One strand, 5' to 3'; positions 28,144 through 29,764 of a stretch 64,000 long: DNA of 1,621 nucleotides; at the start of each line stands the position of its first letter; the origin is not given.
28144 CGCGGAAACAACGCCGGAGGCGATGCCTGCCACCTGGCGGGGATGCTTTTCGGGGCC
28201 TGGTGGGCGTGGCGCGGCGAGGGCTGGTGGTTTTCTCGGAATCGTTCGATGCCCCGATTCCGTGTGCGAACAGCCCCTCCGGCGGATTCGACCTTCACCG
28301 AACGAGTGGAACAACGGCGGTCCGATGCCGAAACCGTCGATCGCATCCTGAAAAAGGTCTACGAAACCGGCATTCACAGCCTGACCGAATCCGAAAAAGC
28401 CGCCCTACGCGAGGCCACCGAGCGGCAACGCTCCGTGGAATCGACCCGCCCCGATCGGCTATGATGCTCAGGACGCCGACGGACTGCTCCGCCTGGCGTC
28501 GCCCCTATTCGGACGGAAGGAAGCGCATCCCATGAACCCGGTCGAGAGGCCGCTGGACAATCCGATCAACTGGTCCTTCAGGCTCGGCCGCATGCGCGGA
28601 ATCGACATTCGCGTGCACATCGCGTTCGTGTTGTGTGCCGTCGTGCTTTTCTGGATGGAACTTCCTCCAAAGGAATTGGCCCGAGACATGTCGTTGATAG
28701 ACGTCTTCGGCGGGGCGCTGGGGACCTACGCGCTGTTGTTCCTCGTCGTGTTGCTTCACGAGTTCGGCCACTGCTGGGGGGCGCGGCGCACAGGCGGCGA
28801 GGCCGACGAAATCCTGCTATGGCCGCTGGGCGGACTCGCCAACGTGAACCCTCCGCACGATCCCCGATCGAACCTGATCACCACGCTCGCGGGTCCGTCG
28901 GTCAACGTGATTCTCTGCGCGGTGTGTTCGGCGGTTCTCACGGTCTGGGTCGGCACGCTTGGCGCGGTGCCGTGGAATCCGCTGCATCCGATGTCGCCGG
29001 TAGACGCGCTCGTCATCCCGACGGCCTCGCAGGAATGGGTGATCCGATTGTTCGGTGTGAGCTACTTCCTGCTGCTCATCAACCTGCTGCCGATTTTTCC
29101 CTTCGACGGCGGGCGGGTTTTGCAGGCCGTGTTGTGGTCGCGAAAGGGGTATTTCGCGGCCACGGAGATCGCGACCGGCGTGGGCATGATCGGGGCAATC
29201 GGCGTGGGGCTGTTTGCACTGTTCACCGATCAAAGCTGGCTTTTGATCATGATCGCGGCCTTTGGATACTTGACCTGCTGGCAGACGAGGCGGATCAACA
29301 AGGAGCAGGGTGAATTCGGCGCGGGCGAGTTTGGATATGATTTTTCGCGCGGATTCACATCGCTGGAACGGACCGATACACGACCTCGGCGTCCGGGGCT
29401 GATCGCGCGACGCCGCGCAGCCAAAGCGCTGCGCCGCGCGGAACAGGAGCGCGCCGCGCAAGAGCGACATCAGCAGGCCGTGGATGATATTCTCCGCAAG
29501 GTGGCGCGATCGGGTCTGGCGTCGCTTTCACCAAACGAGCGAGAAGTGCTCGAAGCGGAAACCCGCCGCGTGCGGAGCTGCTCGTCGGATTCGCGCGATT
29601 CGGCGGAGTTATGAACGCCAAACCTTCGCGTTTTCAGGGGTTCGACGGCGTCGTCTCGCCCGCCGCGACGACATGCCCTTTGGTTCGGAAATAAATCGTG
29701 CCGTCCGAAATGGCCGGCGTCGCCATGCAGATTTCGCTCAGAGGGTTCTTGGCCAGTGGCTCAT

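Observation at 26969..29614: NUDIX-rhomboid-site-2-protease cluster in which both intramembrane proteases share the same C-terminal tail motif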

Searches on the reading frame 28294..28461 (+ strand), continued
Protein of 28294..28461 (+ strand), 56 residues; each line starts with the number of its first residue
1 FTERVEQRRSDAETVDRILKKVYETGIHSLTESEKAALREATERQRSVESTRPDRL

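Call 51: find_encoding_contigs(protein=P0297, flank=5000, max_places=1)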
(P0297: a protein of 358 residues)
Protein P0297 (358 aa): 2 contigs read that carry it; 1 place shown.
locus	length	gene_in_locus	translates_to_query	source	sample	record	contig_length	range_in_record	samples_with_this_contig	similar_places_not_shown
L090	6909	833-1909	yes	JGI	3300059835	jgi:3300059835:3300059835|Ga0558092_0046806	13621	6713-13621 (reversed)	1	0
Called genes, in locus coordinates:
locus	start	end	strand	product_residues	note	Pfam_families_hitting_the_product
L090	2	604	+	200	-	?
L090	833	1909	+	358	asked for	PF02163:Peptidase_M50, PF20216:DUF6576 (weak)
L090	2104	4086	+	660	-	PF00005:ABC_tran, PF02463:SMC_N (faint), PF03193:RsgA_GTPase (faint), PF13476:AAA_23 (faint), PF13555:AAA_29 (faint), PF12848:ABC_tran_Xtn, PF00005:ABC_tran, PF16326:ABC_tran_CTD (weak), +7 more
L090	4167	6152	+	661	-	PF00664:ABC_membrane, PF00005:ABC_tran, PF02463:SMC_N (faint), PF00004:AAA (faint)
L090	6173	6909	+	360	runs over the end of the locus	PF09924:LPG_synthase_C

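Call 63: find_encoding_contigs(protein=P0292, flank=4000, max_places=1)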
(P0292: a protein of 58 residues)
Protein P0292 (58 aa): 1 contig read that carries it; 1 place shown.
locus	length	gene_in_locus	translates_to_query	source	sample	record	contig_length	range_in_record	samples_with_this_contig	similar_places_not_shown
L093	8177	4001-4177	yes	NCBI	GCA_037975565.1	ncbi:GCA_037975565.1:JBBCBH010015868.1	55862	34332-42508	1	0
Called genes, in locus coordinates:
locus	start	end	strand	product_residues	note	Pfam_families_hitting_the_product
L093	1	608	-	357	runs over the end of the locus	PF00582:Usp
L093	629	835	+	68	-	-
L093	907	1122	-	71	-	PF00999:Na_H_Exchanger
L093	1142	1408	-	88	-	PF00999:Na_H_Exchanger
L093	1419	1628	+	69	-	-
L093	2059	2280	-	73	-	-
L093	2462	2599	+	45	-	-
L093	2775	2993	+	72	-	-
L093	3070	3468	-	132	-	-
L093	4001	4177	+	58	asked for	PF20216:DUF6576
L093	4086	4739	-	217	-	-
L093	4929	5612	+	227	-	PF00291:PALP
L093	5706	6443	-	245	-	PF07228:SpoIIE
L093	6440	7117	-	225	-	PF13185:GAF_2, PF01590:GAF, PF13492:GAF_3 (weak)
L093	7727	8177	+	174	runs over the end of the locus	PF00561:Abhydrolase_1, PF12146:Hydrolase_4, PF12697:Abhydrolase_6, PF03096:Ndr (weak)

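Call 77: search_protein_families(library=pfam, proteins=[window:28294-28461:+], max_evalue=10)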
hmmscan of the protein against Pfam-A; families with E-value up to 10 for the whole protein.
seq(56 aa): 2 families
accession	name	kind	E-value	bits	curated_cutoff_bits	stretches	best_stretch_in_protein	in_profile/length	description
PF20216.3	DUF6576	-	3.8e-08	33.8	27.3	1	6-40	9-43/47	Family of unknown function (DUF6576)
PF14163.11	SieB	-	0.064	13.3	26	1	19-48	67-96/147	Super-infection exclusion protein B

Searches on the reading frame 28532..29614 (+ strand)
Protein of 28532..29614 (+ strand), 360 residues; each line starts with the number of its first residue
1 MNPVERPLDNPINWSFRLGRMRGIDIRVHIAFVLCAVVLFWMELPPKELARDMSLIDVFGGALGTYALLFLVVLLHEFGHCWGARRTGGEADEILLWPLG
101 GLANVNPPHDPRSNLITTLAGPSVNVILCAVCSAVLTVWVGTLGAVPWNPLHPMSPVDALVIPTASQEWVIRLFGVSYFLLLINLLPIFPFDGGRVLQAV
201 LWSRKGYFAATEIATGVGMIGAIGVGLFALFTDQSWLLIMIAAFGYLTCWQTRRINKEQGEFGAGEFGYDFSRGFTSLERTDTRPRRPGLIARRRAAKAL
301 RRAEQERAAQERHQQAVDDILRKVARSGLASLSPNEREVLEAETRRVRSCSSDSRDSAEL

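Call 3: search_protein_families(library=pfam, proteins=[window:28532-29614:+], max_evalue=0.1)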
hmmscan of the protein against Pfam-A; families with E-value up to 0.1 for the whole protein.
window:28532-29614:+ (360 aa): 4 families
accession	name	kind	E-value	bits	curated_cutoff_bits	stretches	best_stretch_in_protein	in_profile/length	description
PF02163.28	Peptidase_M50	-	3e-20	72.9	27.2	1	67-220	4-216/221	Peptidase family M50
PF20216.3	DUF6576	-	2.5e-06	28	27.3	1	309-342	10-43/47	Family of unknown function (DUF6576)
PF13398.12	Peptidase_M50B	-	0.0048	17.1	26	1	68-134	20-87/201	Peptidase M50B-like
PF24659.1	DUF7648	-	0.019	15.6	27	1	298-323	30-55/63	Domain of unknown function (DUF7648)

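Call 4: search_protein_families(library=ncbifam, proteins=[window:28532-29614:+], max_evalue=0.1)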
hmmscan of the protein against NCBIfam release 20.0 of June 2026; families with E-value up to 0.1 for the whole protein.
window:28532-29614:+ (360 aa): 2 families
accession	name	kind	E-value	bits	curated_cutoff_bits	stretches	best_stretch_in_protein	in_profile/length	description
TIGR00054.1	TIGR00054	equivalog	0.0012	17.8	147.55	0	177-237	356-419/421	RIP metalloprotease RseP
NF008046.0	PRK10779.1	equivalog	0.026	13.6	477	0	70-89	16-35/450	sigma E protease regulator RseP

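Call 15: find_homologous_proteins(query=window:28532-29611:+, max_evalue=0.00001)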
Query window:28532-29611:+ (360 aa): 1565 proteins with E <= 0.00001 among 8000 candidates; the best 120 are listed.
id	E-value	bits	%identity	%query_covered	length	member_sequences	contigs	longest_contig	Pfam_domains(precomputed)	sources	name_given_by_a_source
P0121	3.7e-242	821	100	100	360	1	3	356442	PF20216.4,PF02163.29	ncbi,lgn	-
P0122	6.8e-187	639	76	100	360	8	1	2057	PF20216.4,PF02163.29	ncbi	-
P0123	4.1e-181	620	73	100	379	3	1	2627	PF20216.4,PF02163.29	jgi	-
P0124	1.7e-163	562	69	97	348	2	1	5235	PF20216.4,PF02163.29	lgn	-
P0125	5.3e-163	560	68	97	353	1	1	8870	PF20216.4,PF02163.29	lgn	-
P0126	1.4e-162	559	67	97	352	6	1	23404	PF20216.4,PF02163.29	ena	-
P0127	6.5e-162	557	69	97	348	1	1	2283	PF20216.4,PF02163.29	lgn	-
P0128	9.7e-162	556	69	97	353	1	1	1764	PF20216.4,PF02163.29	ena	-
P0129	3.2e-160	551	66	98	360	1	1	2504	PF02163.29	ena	-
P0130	5.0e-160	551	68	97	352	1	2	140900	PF20216.4,PF02163.29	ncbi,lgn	-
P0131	5.8e-160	550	69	97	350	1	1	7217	PF20216.4,PF02163.29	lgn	-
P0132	1.8e-158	545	68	98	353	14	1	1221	PF20216.4,PF02163.29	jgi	-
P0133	1.8e-158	545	68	97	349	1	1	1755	PF20216.4,PF02163.29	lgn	-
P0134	2.8e-158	545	66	99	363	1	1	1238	PF20216.4,PF02163.29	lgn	-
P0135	4.9e-158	544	67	97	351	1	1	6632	PF20216.4,PF02163.29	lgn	-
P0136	5.9e-157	540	66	98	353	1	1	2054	PF02163.29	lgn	-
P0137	9.0e-157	540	64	99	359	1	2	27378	PF20216.4,PF02163.29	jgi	jgi:Zn-dependent protease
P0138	1.7e-156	539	65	98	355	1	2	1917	PF20216.4,PF02163.29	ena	-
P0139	4.0e-156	538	65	97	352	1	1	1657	PF20216.4,PF02163.29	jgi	-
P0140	4.0e-156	538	66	97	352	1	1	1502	PF20216.4,PF02163.29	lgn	-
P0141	1.4e-155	536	68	97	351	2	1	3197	PF20216.4,PF02163.29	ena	-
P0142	2.6e-155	535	66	98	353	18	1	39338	PF02163.29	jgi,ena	-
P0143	5.5e-155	534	64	99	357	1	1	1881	PF02163.29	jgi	jgi:Zn-dependent protease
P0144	4.5e-154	531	64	99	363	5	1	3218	PF02163.29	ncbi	-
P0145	1.4e-153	529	65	98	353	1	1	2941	PF02163.29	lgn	-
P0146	1.4e-153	529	66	96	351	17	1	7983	PF02163.29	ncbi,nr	ncbi:MAG: hypothetical protein IID38_02430 [Planctomycetes bacterium]|nr:hypothetical protein [Planc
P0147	2.9e-153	528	65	96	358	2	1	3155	PF20216.4,PF02163.29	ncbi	-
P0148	4.5e-153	528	64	97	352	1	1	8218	PF02163.29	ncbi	-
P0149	7.4e-153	527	66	97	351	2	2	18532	PF20216.4,PF02163.29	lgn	-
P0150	1.4e-152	526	66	97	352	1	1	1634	PF20216.4,PF02163.29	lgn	-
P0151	1.8e-152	526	64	98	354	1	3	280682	PF20216.4,PF02163.29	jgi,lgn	jgi:Zn-dependent protease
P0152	1.8e-152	526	63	99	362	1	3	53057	PF20216.4,PF02163.29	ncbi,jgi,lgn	-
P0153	4.5e-152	524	63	99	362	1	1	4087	PF20216.4,PF02163.29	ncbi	-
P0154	7.0e-152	524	64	98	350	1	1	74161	PF02163.29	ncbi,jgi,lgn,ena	-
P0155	1.3e-151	523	63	99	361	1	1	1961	PF02163.29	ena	-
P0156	1.5e-151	523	62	97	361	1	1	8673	PF20216.4,PF02163.29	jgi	-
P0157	1.9e-151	522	65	99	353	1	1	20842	PF02163.29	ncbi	-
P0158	2.9e-151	522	63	99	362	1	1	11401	PF20216.4,PF02163.29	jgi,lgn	jgi:Zn-dependent protease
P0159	8.1e-151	520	64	97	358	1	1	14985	PF20216.4,PF02163.29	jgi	jgi:Zn-dependent protease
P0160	8.6e-151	520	62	98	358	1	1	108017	PF20216.4,PF02163.29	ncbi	-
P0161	9.7e-151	520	65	93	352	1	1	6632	PF20216.4,PF02163.29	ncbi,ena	-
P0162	1.3e-150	520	64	98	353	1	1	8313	PF02163.29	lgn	-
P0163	3.2e-150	518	62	97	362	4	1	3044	PF02163.29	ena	-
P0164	3.6e-150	518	63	98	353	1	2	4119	PF02163.29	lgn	-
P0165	4.1e-150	518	61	100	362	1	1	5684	PF20216.4,PF02163.29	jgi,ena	-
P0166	6.0e-150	517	62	99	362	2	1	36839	PF20216.4,PF02163.29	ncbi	-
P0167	6.5e-150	517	61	99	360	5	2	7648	PF20216.4,PF02163.29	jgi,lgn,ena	-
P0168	6.7e-150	517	61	98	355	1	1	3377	PF20216.4,PF02163.29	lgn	-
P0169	8.6e-150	517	63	97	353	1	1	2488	PF20216.4,PF02163.29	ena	-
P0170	1.0e-149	517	62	98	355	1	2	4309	PF20216.4,PF02163.29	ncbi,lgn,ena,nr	ncbi:MAG: hypothetical protein IID33_06395 [Planctomycetes bacterium]|nr:hypothetical protein [Planc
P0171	1.4e-149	516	61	99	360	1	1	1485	PF20216.4,PF02163.29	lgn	-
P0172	1.7e-149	516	61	99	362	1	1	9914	PF20216.4,PF02163.29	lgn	-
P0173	3.3e-149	515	60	100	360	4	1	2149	PF20216.4,PF02163.29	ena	-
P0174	5.6e-149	514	61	99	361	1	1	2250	PF20216.4,PF02163.29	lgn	-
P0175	9.4e-149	513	63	97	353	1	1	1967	PF20216.4,PF02163.29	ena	-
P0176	1.0e-148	513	63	97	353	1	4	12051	PF20216.4,PF02163.29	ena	-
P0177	1.2e-148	513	63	97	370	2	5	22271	PF20216.4,PF02163.29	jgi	-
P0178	2.8e-148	512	63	98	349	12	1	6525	PF02163.29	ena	-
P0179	3.7e-148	511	59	99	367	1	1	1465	PF02163.29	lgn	-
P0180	4.5e-148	511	64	97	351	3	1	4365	PF02163.29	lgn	-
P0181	7.4e-148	510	61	98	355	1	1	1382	PF20216.4,PF02163.29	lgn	-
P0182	1.2e-147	510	61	98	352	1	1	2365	PF20216.4,PF02163.29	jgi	jgi:Zn-dependent protease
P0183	1.6e-147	509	64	99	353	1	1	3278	PF20216.4,PF02163.29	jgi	-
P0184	1.7e-147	509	61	99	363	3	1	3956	PF20216.4,PF02163.29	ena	-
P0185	5.7e-147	508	61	99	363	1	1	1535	PF20216.4,PF02163.29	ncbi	-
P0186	8.9e-147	507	61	99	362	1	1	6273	PF20216.4,PF02163.29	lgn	-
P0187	1.4e-146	506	60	98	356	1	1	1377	PF02163.29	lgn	-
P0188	1.9e-146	506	62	97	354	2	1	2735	PF02163.29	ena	-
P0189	2.4e-146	505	62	96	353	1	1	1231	PF02163.29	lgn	-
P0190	2.6e-146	505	65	97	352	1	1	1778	PF20216.4,PF02163.29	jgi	jgi:stage IV sporulation protein FB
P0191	3.6e-146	505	62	98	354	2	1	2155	PF20216.4,PF02163.29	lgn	-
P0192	5.1e-146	504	61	99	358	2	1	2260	PF20216.4,PF02163.29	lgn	-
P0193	6.0e-146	504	63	97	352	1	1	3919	PF20216.4,PF02163.29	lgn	-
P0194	3.7e-145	502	63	98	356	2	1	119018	PF02163.29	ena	-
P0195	6.9e-145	501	61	98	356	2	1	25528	PF02163.29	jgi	-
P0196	6.9e-145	501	61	96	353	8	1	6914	PF02163.29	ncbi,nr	ncbi:MAG: hypothetical protein IIC02_03005 [Planctomycetes bacterium]|nr:hypothetical protein [Planc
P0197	7.8e-145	501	60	97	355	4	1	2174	PF20216.4,PF02163.29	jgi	jgi:stage IV sporulation protein FB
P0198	1.7e-144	499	61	98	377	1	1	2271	PF20216.4,PF02163.29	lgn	-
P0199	2.2e-144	499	61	99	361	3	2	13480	PF20216.4,PF02163.29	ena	-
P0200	3.4e-144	498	62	96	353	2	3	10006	PF20216.4,PF02163.29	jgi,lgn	-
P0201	3.8e-144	498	60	99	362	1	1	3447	PF20216.4,PF13398.13,PF02163.29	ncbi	-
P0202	4.9e-144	498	60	99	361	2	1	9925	PF20216.4,PF02163.29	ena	-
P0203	5.5e-144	498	59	98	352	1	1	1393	PF20216.4,PF02163.29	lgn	-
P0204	1.4e-143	496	61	98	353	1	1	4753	PF02163.29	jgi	-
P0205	1.4e-143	496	61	99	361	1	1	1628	PF20216.4,PF02163.29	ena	-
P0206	1.6e-143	496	63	98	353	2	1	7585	PF02163.29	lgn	-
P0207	1.7e-143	496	61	98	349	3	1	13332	PF20216.4,PF02163.29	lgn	-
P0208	1.8e-143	496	60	99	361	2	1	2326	PF02163.29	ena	-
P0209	3.2e-143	495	59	98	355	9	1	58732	PF20216.4,PF02163.29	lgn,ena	-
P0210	4.2e-143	495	61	98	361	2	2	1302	PF20216.4,PF02163.29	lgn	-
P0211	4.8e-143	495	62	96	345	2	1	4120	PF20216.4,PF02163.29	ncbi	ncbi:MAG: site-2 protease family protein [Planctomycetota bacterium]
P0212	6.5e-143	494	61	98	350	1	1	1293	PF20216.4,PF02163.29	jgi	jgi:stage IV sporulation protein FB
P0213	8.0e-143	494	62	96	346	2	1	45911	PF02163.29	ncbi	-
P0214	1.7e-142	493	62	99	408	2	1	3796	PF02163.29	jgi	-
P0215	3.8e-142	492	61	94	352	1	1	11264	PF02163.29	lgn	-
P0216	4.6e-142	491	60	96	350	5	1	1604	PF20216.4,PF02163.29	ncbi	-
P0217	5.5e-142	491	60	99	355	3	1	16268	PF20216.4,PF02163.29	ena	-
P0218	1.8e-141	489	59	99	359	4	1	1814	PF02163.29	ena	-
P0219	1.9e-141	489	60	97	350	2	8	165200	PF20216.4,PF02163.29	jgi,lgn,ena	jgi:Zn-dependent protease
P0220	3.6e-141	488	60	98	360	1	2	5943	PF20216.4,PF02163.29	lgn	-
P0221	4.2e-141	488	59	99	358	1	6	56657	PF02163.29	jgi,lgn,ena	-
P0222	5.2e-141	488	60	98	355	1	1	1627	PF20216.4,PF02163.29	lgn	-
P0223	1.1e-140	487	60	98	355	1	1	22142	PF20216.4,PF02163.29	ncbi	-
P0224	1.5e-140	486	59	99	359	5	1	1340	PF02163.29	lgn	-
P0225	2.9e-140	485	59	99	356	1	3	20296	PF20216.4,PF02163.29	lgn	-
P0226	4.8e-140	485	60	98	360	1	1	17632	PF20216.4,PF02163.29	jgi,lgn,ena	-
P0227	6.1e-140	484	60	98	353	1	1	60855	PF02163.29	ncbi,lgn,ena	-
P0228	7.0e-140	484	59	96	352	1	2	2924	PF02163.29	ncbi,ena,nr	ncbi:MAG: hypothetical protein IH987_20530 [Planctomycetes bacterium]|nr:hypothetical protein [Planc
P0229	8.3e-140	484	61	97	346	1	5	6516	PF20216.4,PF02163.29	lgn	-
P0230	6.1e-139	481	59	98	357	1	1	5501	PF02163.29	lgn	-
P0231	6.9e-139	481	57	99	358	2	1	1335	PF20216.4,PF02163.29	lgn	-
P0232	8.3e-139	481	60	98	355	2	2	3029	PF20216.4,PF02163.29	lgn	-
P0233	8.9e-139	481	59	99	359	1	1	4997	PF20216.4,PF02163.29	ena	-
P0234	1.2e-138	480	57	99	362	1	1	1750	PF02163.29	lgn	-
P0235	1.4e-138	480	59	97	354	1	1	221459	PF02163.29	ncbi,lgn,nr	ncbi:MAG: hypothetical protein HY763_15475 [Planctomycetes bacterium]|nr:hypothetical protein [Planc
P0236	1.8e-138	480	56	98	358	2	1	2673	PF20216.4,PF02163.29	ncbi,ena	-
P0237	8.5e-138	477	57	98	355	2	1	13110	PF20216.4,PF02163.29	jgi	-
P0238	1.1e-137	477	58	97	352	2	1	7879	PF20216.4,PF02163.29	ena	-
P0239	1.2e-137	477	59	99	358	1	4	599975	PF20216.4,PF02163.29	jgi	jgi:stage IV sporulation protein FB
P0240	1.2e-137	477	59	99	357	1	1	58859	PF02163.29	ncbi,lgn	-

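Call 73: search_solved_structures(query=window:28532-29611:+, max_evalue=0.01)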
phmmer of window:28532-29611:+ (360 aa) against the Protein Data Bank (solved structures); distinct sequences matched with E-value up to 0.01: 3.
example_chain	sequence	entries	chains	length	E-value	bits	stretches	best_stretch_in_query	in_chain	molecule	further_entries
3b4r_A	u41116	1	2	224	1.1e-21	80.5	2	12-133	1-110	Putative zinc metalloprotease MJ0392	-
8vjl_A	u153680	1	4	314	0.00042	22.6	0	177-242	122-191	Stage IV sporulation protein FB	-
8vjm_A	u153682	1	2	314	0.00097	21.4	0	177-242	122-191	Stage IV sporulation protein FB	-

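Call 80: find_related_loci(query=A6, collection=metagenome_contigs, flank=5000)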
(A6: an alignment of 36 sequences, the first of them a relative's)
Query A6 (360 aa) in metagenome_contigs; peptide patterns used: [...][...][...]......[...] (x = any residue, [..] = any of these).
600 stretches matched a pattern (row limit reached: there are more); 579 encode a relative of the query (tblastn E <= 1e-3); the best 80 are kept; 80 distinct loci.
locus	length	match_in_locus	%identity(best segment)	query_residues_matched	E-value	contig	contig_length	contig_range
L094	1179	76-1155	74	1-360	0e+0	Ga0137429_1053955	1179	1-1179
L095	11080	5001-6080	76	1-360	0e+0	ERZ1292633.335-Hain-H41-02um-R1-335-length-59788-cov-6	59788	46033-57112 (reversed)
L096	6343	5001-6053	67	1-351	2e-149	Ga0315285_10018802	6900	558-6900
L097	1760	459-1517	68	1-349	4e-161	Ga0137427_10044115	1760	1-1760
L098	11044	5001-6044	64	1-348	3e-146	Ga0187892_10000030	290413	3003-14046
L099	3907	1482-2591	57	1-359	6e-149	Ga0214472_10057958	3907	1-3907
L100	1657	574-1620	65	1-349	9e-157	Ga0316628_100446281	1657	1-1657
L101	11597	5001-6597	62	5-348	1e-142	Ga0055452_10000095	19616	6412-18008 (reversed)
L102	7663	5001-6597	62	5-348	1e-142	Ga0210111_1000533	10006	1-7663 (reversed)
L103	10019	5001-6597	62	5-348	1e-142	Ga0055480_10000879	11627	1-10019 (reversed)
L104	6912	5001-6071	61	1-357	6e-141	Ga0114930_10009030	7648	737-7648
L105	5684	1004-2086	61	1-359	1e-139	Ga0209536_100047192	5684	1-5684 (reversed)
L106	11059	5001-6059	61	4-357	6e-139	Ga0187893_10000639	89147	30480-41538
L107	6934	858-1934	61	1-356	4e-138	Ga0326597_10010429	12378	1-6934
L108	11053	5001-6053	59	1-353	4e-134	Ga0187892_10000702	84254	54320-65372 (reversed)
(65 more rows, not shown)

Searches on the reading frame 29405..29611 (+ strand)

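Call 77: search_protein_families(library=pfam, proteins=[window:29405-29611:+], max_evalue=10)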
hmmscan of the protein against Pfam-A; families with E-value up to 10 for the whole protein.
seq(69 aa): 3 families
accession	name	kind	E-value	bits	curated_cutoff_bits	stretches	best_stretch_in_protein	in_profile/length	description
PF20216.3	DUF6576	-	1.2e-07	32.2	27.3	1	18-51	10-43/47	Family of unknown function (DUF6576)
PF24659.1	DUF7648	-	0.00083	20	27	1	7-32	30-55/63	Domain of unknown function (DUF7648)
PF04632.18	FUSC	-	5.8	5.8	30.9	1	4-58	570-625/660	Fusaric acid resistance protein family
